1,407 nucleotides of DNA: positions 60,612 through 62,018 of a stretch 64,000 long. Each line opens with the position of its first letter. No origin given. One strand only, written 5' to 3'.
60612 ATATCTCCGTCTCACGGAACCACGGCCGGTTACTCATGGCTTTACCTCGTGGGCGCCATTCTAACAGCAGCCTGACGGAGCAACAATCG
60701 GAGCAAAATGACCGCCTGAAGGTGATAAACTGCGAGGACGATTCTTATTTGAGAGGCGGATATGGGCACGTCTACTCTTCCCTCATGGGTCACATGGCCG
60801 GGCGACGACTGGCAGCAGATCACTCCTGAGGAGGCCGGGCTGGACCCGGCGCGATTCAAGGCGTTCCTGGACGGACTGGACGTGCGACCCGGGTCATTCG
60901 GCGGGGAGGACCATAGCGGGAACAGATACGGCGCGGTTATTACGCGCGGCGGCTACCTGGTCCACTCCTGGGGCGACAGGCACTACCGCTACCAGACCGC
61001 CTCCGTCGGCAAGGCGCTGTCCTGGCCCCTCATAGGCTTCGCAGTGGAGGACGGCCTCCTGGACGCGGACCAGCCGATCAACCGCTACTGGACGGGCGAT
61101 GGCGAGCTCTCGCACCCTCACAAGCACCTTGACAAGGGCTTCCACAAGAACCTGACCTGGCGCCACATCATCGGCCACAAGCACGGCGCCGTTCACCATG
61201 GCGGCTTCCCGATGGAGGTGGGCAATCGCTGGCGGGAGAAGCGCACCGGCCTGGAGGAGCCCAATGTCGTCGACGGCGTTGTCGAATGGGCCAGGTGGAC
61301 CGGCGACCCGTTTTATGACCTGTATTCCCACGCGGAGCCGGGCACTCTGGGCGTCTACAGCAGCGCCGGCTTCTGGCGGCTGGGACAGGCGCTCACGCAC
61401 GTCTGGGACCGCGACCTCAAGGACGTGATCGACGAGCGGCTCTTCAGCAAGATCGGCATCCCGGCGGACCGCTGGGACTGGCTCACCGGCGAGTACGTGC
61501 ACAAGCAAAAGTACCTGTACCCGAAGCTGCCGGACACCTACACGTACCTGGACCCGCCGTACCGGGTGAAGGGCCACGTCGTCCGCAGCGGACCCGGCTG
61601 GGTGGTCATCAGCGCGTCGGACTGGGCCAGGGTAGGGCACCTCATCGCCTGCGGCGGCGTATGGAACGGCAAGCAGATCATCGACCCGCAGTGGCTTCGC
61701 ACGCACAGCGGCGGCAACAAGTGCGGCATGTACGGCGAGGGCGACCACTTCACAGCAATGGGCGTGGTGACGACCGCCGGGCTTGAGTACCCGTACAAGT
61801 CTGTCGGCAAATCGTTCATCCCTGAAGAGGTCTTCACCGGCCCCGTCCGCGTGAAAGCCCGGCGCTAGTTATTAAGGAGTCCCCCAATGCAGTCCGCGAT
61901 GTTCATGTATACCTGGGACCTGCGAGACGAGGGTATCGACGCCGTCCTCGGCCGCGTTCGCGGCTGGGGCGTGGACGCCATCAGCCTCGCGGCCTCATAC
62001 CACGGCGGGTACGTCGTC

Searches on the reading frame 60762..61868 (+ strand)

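Call 70: search_protein_families(library=pfam, proteins=[window:60762-61868:+], max_evalue=0.0001)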
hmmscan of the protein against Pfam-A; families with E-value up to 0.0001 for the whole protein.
window:60762-61868:+ (368 aa): 1 family
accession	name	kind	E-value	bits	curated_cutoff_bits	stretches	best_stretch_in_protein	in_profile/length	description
PF00144.29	Beta-lactamase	-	4.9e-09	36.2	27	1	59-292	21-232/329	Beta-lactamase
